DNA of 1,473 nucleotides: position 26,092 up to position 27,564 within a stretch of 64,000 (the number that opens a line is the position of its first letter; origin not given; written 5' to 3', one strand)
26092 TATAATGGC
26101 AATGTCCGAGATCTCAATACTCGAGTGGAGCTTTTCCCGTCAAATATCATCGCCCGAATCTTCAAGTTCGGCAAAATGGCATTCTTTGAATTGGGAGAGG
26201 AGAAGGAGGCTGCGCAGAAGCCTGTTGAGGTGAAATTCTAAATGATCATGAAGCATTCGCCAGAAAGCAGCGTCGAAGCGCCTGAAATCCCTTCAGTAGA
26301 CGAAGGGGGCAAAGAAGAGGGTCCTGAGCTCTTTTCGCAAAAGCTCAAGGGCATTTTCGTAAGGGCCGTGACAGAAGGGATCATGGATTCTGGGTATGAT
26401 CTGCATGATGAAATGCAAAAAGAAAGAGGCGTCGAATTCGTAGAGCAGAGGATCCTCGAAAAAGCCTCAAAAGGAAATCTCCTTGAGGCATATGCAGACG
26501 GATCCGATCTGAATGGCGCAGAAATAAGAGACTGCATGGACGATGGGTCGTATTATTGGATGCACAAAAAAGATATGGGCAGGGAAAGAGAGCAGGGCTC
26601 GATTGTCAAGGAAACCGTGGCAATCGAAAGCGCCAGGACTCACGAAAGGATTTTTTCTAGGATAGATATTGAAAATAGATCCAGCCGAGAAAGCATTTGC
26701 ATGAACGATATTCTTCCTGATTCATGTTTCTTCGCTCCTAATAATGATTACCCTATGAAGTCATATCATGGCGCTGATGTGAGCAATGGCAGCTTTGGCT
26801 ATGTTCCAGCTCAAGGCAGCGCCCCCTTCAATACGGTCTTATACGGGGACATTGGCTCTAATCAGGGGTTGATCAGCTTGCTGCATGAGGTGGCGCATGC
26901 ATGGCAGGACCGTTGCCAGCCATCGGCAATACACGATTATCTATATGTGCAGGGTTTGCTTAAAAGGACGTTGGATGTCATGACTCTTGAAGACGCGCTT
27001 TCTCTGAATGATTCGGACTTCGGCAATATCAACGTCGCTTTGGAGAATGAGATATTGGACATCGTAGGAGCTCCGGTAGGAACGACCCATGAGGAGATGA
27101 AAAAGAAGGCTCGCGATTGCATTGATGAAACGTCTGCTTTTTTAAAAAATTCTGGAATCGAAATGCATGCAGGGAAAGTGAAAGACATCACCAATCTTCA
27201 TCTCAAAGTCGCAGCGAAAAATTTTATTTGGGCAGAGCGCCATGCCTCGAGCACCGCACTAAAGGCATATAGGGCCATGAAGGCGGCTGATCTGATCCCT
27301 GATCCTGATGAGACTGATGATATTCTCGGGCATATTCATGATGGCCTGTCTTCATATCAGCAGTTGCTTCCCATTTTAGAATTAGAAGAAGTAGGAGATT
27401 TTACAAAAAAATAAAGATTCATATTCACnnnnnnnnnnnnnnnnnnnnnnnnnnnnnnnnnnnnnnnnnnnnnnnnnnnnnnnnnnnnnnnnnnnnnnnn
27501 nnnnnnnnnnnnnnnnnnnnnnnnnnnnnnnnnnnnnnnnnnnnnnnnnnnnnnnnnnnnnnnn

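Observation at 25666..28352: Cytoplasmic DUF4157-like HExxH protein inserted between lemA and htpX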

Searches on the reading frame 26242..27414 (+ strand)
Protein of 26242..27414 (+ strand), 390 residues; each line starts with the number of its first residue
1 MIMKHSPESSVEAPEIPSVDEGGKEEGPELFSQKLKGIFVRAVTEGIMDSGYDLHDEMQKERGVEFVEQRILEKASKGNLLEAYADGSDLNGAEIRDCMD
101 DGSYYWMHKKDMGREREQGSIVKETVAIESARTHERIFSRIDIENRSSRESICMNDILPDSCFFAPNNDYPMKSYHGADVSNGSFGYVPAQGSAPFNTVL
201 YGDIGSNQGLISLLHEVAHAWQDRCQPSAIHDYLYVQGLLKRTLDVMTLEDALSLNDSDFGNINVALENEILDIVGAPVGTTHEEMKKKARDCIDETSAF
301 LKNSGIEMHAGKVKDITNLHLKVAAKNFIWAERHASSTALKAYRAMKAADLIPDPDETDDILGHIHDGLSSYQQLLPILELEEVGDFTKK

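Call 3: search_protein_families(library=pfam, proteins=[window:26242-27414:+], max_evalue=1)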
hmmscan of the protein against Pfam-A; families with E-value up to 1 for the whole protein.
window:26242-27414:+ (390 aa): 0 families

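Call 4: search_protein_families(library=ncbifam, proteins=[window:26242-27414:+], max_evalue=1)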
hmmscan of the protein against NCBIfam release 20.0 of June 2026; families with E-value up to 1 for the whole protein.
window:26242-27414:+ (390 aa): 0 families

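Call 6: find_homologous_proteins(query=window:26242-27414:+, max_evalue=0.001)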
Query window:26242-27414:+ (390 aa): 1 proteins with E <= 0.001 among 3778 candidates.
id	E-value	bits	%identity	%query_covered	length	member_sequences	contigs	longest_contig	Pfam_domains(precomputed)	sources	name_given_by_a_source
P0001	1.5e-261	885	100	100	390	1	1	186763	-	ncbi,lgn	-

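Call 7: search_protein_families(library=phrogs, proteins=[window:26242-27414:+], max_evalue=10)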
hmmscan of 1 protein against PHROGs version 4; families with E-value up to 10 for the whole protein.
window:26242-27414:+ (390 aa): 0 families

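Call 8: search_solved_structures(query=window:26242-27414:+, max_evalue=10)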
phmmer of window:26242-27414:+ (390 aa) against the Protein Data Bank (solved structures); distinct sequences matched with E-value up to 10: 0.

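Call 11: find_encoding_contigs(protein=P0001, flank=10000, max_places=6)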
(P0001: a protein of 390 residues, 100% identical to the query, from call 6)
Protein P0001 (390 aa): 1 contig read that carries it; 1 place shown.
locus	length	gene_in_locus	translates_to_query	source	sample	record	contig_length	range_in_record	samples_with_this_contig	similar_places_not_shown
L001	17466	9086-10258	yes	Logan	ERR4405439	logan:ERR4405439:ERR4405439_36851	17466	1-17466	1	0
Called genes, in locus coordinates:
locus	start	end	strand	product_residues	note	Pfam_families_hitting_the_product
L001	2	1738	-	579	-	?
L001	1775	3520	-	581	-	PF00496:SBP_bac_5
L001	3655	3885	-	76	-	PF03840:SecG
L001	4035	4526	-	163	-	-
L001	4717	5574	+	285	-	PF00376:MerR, PF13411:MerR_1, PF09278:MerR-DNA-bind (weak), PF07739:TipAS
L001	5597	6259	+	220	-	-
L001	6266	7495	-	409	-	PF09587:PGA_cap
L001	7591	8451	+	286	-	PF06691:DUF1189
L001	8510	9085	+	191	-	PF04011:LemA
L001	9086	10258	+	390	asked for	-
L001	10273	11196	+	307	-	PF01435:Peptidase_M48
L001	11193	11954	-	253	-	PF13649:Methyltransf_25 (weak), PF08241:Methyltransf_11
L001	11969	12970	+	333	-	PF00682:HMGL-like, PF22617:HCS_D2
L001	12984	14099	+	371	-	PF01625:PMSR, PF01641:SelR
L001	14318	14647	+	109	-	-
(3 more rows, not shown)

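Call 16: predict_structure(protein=window:26242-27414:+)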
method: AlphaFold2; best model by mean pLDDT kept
length: 390 residues; sequences in the alignment: 1
mean_pLDDT: 35.2   pTM: 0.24
mean pLDDT of the five models: 35.2, 31.9, 31.1, 30.7, 30.2
residues with pLDDT >= 90: 0; 70-90: 0; 50-70: 14; < 50: 376
segments of 3 or more residues with pLDDT < 50: 1-60, 75-287, 296-298, 300-390
pLDDT, mean of each block of 10 residues (from residue 1): 38 36 39 37 41 42 51 46 39 35 26 25 23 24 27 28 28 29 28 28 34 40 34 33 32 32 31 33 47 48 42 44 41 36 39 40 36 30 30
secondary structure, 60 per line:
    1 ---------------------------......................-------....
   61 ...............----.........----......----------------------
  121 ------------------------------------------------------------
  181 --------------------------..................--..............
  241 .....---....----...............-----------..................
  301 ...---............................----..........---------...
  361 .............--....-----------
elements in order: H28-49 H57-75 H80-88 H93-98 H207-224 H227-245 H249-252 H257-271 H283-303 H307-334 H339-348 H358-373 H376-379

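Call 20: search_protein_representatives(protein=window:26242-27414:+)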
Query: 390 residues. Proteins with E-value up to 0.001 (for the whole library): 19; up to 1e-10: 5; up to 1e-30: 1. The best 19 are listed.
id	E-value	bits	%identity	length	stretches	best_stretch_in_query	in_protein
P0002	1.3e-45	172.8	100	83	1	308-390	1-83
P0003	1.6e-25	106.6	29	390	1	32-378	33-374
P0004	1.5e-22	96.9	29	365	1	24-386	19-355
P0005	2.3e-22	96.3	27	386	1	94-386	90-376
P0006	6.3e-21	91.5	32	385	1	154-390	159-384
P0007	1.8e-07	47.2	29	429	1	167-376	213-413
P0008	2.2e-07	46.9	33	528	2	135-248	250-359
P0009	2.4e-07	46.8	33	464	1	92-226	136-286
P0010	2.6e-06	43.4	27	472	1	132-373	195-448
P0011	2.8e-06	43.3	32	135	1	298-382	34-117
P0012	6.5e-06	42.1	27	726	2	195-381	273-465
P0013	6.7e-05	38.8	28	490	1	184-382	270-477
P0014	6.7e-05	38.8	22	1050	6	140-273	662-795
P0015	1.2e-04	38.0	27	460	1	171-378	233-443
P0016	3.1e-04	36.6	27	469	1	171-376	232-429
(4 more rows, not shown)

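Call 24: find_homologous_proteins(query=A2, max_evalue=0.001)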
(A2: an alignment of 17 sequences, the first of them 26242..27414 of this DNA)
Query A2 (17 sequences) (390 aa, profile of the alignment): 2 proteins with E <= 0.001 among 8000 candidates.
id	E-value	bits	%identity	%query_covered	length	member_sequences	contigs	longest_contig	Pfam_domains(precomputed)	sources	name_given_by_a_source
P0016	7.9e-132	459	26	53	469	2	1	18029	-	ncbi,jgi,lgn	ncbi:MAG: hypothetical protein WC289_04875 [Patescibacteria group bacterium]|jgi:hypothetical protei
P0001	1.0e-87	314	100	100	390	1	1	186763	-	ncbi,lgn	-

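Call 25: search_protein_families(library=pfam, alignment_id=A2, max_evalue=10)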
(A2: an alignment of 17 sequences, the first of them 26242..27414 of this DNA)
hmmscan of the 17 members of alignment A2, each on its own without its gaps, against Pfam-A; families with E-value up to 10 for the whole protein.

A. member 1, window:26242-27414:+ (390 aa): 0 families

B. families by the number of members that match (of 17 scanned): 20 families
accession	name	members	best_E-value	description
PF21580.3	SelB_WHD3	1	0.0089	Elongation factor SelB, third winged-helix domain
PF16144.10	DUF4852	1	0.045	Domain of unknown function (DUF4852)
PF14807.11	AP4E_app_platf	1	0.056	Adaptin AP4 complex epsilon appendage platform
PF04358.19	DsrC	1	0.066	DsrC like protein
PF10481.14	CENP-F_N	1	0.075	Cenp-F N-terminal domain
PF07361.16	Cytochrom_B562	1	0.086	Cytochrome b562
PF04697.18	Pinin_SDK_N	1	0.088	pinin/SDK conserved region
PF00789.26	UBX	1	0.092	UBX domain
PF16999.10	V-ATPase_G_2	1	0.096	Vacuolar (H+)-ATPase G subunit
PF06547.17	DUF1117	1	0.11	Protein of unknown function (DUF1117)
PF16365.12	EutK_C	1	0.13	Ethanolamine utilization protein EutK C-terminus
PF11372.14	DUF3173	1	0.13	Domain of unknown function (DUF3173)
PF09435.16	DUF2015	1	0.15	Fungal protein of unknown function (DUF2015)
PF15603.11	Imm74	1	0.17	Immunity protein 74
PF13756.12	Stimulus_sens_1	1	0.2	Stimulus-sensing domain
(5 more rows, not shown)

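Call 26: find_related_loci(query=A2, collection=metagenome_contigs, flank=6000)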
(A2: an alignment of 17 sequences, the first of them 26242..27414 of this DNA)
Query A2 (390 aa) in metagenome_contigs; peptide patterns used: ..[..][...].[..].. (x = any residue, [..] = any of these).
333 stretches matched a pattern; 26 encode a relative of the query (tblastn E <= 1e-3); 26 distinct loci.
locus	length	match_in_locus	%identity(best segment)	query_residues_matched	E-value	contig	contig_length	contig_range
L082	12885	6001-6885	25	107-378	3e-13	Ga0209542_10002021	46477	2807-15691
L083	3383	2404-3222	27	114-374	2e-12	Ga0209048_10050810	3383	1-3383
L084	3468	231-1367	22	2-379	3e-11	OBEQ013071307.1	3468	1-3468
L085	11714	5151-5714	26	87-252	1e-10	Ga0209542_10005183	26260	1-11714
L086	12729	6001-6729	25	149-376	1e-10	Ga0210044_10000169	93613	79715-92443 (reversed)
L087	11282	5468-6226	25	139-376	2e-9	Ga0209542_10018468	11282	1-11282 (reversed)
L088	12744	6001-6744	24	138-373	2e-9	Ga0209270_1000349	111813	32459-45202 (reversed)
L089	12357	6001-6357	24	120-223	2e-8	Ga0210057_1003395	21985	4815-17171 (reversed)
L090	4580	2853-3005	43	170-223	3e-8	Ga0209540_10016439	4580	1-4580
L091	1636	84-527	28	88-226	3e-8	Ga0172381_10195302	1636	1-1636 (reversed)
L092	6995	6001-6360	28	127-229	8e-8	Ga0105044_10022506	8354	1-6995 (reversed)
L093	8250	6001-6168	40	165-224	8e-8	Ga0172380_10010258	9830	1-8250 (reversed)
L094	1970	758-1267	26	115-248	1e-7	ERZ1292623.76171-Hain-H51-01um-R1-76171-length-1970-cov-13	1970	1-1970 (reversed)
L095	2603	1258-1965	23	157-376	2e-7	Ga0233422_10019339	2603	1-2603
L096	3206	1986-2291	30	154-240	5e-7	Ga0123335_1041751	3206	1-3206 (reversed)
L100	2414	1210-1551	25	134-222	2e-6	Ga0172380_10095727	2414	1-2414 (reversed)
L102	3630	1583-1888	25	138-222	2e-6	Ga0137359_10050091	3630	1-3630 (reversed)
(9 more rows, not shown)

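Call 27: find_encoding_contigs(protein=P0016, flank=8000, max_places=4)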
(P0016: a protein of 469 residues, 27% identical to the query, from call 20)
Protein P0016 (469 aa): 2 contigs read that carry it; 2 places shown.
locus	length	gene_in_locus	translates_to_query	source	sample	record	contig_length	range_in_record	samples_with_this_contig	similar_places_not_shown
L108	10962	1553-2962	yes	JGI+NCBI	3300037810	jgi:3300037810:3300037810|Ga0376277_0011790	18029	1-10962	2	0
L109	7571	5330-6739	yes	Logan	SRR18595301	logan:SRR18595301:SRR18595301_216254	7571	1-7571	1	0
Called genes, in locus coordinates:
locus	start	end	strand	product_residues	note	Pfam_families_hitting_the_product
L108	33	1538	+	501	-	PF01833:TIG (weak), PF01839:FG-GAP (faint), PF13517:FG-GAP_3 (weak)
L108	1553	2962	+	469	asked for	-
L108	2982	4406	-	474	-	-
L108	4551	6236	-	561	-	PF02449:Glyco_hydro_42 (faint), PF01229:Glyco_hydro_39 (weak)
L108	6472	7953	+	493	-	PF02446:Glyco_hydro_77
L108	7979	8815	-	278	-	PF01734:Patatin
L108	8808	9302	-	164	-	PF08719:NADAR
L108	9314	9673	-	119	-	PF00117:GATase, PF07722:Peptidase_C26 (weak)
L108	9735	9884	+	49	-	-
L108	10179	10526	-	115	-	PF00453:Ribosomal_L20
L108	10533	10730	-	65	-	PF01632:Ribosomal_L35p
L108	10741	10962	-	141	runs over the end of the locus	PF05198:IF3_N, PF00707:IF3_C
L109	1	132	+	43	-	?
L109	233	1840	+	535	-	-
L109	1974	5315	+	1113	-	PF25021:TEN_NHL (faint), PF01436:NHL (faint), PF08450:SGL (faint), PF24684:Vgb_lyase (faint), PF01731:Arylesterase (faint), PF10282:Lactonase (faint), PF01839:FG-GAP (faint), PF13517:FG-GAP_3 (weak)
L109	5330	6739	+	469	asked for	-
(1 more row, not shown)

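Call 28: find_encoding_contigs(protein=P0003, flank=8000, max_places=4)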
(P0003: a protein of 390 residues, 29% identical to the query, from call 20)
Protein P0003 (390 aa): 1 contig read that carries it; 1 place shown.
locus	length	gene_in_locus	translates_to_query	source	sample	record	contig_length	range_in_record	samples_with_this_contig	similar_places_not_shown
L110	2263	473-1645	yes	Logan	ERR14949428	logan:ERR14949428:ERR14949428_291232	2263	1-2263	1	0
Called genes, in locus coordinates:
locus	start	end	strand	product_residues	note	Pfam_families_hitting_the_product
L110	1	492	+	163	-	?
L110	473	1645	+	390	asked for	-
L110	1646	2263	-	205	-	?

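Call 29: find_encoding_contigs(protein=P0004, flank=8000, max_places=4)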
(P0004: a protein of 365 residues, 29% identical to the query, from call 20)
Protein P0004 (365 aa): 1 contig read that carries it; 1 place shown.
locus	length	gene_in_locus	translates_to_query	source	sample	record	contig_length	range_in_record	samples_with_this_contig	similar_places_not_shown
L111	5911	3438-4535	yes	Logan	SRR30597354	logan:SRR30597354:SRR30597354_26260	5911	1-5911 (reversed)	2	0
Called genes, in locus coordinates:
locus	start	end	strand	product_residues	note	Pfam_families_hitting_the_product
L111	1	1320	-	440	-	?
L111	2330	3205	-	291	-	PF00730:HhH-GPD, PF00633:HHH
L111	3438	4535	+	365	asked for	-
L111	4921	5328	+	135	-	PF09945:DUF2177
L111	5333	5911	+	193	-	?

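Call 30: find_encoding_contigs(protein=P0005, flank=8000, max_places=4)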
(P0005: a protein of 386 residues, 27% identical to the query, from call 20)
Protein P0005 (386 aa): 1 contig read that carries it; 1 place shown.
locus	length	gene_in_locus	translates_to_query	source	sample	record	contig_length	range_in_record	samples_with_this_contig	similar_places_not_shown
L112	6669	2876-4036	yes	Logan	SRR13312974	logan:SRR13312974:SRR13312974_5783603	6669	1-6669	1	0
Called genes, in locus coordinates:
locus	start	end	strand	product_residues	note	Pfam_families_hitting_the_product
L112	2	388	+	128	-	?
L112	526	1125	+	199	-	PF04542:Sigma70_r2, PF08281:Sigma70_r4_2, PF04545:Sigma70_r4 (weak)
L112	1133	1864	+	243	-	-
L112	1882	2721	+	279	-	PF02557:VanY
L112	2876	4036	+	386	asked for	-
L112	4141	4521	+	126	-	-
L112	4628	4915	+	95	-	-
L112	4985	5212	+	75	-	PF14206:Cys_rich_CPCC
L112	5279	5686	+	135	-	PF14534:DUF4440 (weak)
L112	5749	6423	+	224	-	-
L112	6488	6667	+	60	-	?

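Call 31: find_encoding_contigs(protein=P0006, flank=8000, max_places=4)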
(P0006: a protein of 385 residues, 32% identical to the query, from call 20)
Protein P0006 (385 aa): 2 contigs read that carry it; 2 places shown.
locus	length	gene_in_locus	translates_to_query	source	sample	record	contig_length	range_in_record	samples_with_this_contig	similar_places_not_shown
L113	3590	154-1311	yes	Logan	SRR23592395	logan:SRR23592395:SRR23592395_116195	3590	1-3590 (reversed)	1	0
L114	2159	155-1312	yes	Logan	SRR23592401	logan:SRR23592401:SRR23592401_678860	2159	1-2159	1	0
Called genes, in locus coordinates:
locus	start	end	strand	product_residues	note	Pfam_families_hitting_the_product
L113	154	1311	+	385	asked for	-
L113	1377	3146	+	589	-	PF00005:ABC_tran, PF02463:SMC_N (faint), PF13304:AAA_21 (faint)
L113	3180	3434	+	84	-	-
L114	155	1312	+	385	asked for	-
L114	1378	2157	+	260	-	?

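Call 36: search_solved_structures(query=A3, max_evalue=10, show_alignments=3)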
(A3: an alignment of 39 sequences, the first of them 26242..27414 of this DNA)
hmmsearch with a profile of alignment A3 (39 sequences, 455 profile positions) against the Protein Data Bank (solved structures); distinct sequences matched with E-value up to 10: 0.

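Call 40: search_protein_families(library=pfam, alignment_id=A4, max_evalue=0.001)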
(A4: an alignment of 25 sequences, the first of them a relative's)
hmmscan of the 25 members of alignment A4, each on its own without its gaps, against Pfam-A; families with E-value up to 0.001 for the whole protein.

A. member 1, L082:3968-5101:+ (377 aa): 2 families
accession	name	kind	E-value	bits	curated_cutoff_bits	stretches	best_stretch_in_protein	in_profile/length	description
PF01168.26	Ala_racemase_N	-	4.6e-55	187.1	24.1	1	15-229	1-217/220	Alanine racemase, N-terminal domain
PF00842.27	Ala_racemase_C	-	3e-41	140.4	25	1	249-376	1-127/127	Alanine racemase, C-terminal domain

B. families by the number of members that match (of 25 scanned): 39 families (the first 25 are shown)
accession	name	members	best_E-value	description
PF00005.33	ABC_tran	2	8.2e-31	ABC transporter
PF00749.27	tRNA-synt_1c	1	3.7e-83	tRNA synthetases class I (E and Q), catalytic domain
PF01715.23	IPPT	1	9.8e-67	IPP transferase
PF01168.26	Ala_racemase_N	1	4.6e-55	Alanine racemase, N-terminal domain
PF00800.23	PDT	1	4.3e-48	Prephenate dehydratase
PF03193.22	RsgA_GTPase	1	3.3e-47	RsgA GTPase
PF08328.16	ASL_C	1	7.6e-45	Adenylosuccinate lyase C-terminal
PF00842.27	Ala_racemase_C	1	3e-41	Alanine racemase, C-terminal domain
PF04101.22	Glyco_tran_28_C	1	7.3e-35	Glycosyltransferase family 28 C-terminal domain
PF00270.35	DEAD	1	2.9e-28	DEAD/DEAH box helicase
PF03033.26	Glyco_transf_28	1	2.6e-27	Glycosyltransferase family 28 N-terminal domain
PF01551.29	Peptidase_M23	1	3.9e-27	Peptidase family M23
PF04784.19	DUF547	1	7.5e-27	Protein of unknown function, DUF547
PF21694.2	DNA_pol3_delta_C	1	3.6e-23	DNA polymerase III delta subunit, C-terminal domain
PF14493.12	HTH_40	1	1.5e-22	Helix-turn-helix domain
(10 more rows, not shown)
